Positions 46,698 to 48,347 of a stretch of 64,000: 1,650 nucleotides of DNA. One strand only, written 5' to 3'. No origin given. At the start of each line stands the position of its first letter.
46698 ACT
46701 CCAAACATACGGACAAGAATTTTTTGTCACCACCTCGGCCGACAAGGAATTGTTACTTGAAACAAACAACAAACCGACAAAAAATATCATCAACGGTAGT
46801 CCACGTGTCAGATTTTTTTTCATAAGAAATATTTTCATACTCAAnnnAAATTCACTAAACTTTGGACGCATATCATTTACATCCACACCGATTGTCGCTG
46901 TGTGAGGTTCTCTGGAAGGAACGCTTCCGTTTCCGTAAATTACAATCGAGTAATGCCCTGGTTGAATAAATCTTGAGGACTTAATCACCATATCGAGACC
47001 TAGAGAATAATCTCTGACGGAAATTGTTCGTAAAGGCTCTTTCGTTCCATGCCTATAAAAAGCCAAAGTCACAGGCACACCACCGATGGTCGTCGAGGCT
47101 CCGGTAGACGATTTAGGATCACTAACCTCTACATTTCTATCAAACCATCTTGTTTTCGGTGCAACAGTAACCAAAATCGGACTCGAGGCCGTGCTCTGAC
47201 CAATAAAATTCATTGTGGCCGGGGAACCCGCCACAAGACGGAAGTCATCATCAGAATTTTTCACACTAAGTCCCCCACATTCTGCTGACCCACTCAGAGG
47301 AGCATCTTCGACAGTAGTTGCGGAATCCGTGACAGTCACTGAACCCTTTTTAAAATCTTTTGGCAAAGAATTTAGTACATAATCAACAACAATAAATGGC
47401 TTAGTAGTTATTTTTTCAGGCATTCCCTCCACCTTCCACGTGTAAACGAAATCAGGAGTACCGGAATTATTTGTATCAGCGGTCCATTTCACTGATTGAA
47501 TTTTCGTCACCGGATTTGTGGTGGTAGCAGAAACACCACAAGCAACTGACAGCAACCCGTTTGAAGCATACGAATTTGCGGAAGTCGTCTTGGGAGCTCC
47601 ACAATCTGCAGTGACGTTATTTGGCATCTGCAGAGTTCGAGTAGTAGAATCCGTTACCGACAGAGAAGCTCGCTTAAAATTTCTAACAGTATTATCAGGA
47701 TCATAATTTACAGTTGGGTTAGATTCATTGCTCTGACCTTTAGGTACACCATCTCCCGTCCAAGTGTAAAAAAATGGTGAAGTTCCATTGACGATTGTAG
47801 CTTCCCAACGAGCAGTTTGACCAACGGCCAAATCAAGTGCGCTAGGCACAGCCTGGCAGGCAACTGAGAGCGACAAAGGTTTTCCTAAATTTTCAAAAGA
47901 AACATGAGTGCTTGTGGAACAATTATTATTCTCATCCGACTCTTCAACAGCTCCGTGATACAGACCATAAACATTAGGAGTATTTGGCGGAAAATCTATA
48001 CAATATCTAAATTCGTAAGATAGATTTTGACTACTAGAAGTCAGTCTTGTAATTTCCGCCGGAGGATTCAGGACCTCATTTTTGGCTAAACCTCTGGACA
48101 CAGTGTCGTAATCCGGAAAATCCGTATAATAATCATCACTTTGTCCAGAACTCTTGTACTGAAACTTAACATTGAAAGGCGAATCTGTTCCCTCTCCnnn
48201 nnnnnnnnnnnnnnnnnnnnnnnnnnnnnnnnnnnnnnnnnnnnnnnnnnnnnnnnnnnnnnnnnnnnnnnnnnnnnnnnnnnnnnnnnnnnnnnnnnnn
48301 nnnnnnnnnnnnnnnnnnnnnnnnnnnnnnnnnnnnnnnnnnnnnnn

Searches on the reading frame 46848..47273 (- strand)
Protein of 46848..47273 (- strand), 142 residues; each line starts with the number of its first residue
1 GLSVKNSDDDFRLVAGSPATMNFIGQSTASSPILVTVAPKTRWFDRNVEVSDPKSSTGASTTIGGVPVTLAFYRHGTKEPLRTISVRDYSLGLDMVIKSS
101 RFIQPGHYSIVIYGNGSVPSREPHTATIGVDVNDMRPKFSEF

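Call 31: find_related_loci(query=A4, collection=genome_contigs, flank=10000)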
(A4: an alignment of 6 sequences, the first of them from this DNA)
Query A4 (142 aa) in genome_contigs; peptide patterns used: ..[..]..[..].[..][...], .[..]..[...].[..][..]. (x = any residue, [..] = any of these).
46 stretches matched a pattern; 1 encode a relative of the query (tblastn E <= 1e-3); 1 distinct loci.
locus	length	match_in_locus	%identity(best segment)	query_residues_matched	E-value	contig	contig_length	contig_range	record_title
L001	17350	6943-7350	33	4-142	6e-19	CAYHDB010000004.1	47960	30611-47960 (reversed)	MAG TPA_asm: uncultured Candidatus Saccharibacteria bacterium isolate ERP119702_co1_281 genome assembly, contig: NODE_60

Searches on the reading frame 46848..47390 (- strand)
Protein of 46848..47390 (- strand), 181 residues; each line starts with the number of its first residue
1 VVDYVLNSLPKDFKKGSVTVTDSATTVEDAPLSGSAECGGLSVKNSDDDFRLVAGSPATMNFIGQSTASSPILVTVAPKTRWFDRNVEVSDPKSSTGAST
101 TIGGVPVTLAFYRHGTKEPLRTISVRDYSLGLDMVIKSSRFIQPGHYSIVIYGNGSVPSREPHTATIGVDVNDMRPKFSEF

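Call 11: search_protein_families(library=ncbifam, proteins=[window:46848-47390:-], max_evalue=1)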
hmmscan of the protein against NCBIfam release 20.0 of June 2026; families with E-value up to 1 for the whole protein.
window:46848-47390:- (181 aa): 0 families

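Call 12: search_protein_families(library=pfam, proteins=[window:46848-47390:-], max_evalue=10)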
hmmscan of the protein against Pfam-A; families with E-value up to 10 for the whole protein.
window:46848-47390:- (181 aa): 0 families

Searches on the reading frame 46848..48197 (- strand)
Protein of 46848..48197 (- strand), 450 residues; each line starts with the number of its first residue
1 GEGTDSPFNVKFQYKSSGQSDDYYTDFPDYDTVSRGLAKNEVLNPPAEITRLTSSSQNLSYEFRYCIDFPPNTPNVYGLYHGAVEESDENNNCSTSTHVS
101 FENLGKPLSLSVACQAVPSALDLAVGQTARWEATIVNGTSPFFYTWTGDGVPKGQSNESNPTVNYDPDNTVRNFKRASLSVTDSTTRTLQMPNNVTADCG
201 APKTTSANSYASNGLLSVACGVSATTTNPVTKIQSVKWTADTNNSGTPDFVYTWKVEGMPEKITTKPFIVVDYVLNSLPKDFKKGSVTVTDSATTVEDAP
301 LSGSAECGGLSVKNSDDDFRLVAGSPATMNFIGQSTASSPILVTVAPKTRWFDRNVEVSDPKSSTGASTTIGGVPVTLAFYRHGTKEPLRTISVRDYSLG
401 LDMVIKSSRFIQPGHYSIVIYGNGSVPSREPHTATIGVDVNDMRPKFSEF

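Call 58: find_homologous_proteins(query=A7, max_evalue=0.001)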
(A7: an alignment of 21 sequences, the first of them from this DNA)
Query A7 (21 sequences) (450 aa, profile of the alignment): 6 proteins with E <= 0.001 among 8000 candidates.
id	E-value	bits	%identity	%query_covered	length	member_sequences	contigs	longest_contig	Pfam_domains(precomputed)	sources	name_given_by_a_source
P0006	1.5e-108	382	40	52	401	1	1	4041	-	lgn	-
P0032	3.7e-17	81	30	38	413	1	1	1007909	PF07963.18,PF18911.7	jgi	jgi:prepilin-type N-terminal cleavage/methylation domain-containing protein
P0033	1.2e-8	53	29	20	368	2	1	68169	PF18911.7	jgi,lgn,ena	-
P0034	4.5e-4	38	60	2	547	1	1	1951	-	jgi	jgi:uncharacterized membrane protein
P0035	5.1e-4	38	37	13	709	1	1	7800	PF00801.27,PF24681.2,PF13415.13,PF01833.31,PF24981.2,PF18911.7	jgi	jgi:PKD repeat protein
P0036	1.0e-3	37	31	14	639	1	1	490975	-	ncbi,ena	-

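Call 78: predict_structure(alignment_id=A7)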
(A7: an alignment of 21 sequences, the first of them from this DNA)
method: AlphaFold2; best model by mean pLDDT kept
length: 450 residues; sequences in the alignment: 21
mean_pLDDT: 73.2   pTM: 0.44
mean pLDDT of the five models: 73.2, 72.2, 61.6, 60.3, 59.6
residues with pLDDT >= 90: 130; 70-90: 114; 50-70: 161; < 50: 45
segments of 3 or more residues with pLDDT < 50: 1-4, 52-54, 79-88, 104-106, 186-191, 204-212
pLDDT, mean of each block of 10 residues (from residue 1): 52 71 65 51 56 54 72 52 47 69 53 68 56 71 72 59 58 62 55 60 46 68 75 83 79 92 95 71 86 67 84 74 97 95 90 87 71 96 97 95 97 97 75 95 80
secondary structure, 60 per line:
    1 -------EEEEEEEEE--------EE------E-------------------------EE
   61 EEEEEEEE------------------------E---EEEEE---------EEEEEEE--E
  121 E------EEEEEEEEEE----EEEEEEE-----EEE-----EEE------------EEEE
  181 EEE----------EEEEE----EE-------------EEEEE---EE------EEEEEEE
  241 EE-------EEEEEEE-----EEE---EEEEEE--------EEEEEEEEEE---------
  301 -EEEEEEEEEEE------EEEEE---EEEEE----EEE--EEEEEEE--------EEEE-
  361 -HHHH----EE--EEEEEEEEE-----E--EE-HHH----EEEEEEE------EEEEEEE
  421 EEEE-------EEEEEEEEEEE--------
elements in order: E8-16 E59-68 E97-101 E111-117 E128-137 E142-148 E154-156 E162-164 E177-183 E194-198 E218-222 E234-242 E250-256 E262-264 E268-273 E282-291 E302-312 E319-323 E327-331 E336-338 E341-347 E356-359 H362-365 E374-382 E401-407 E414-424 E432-442
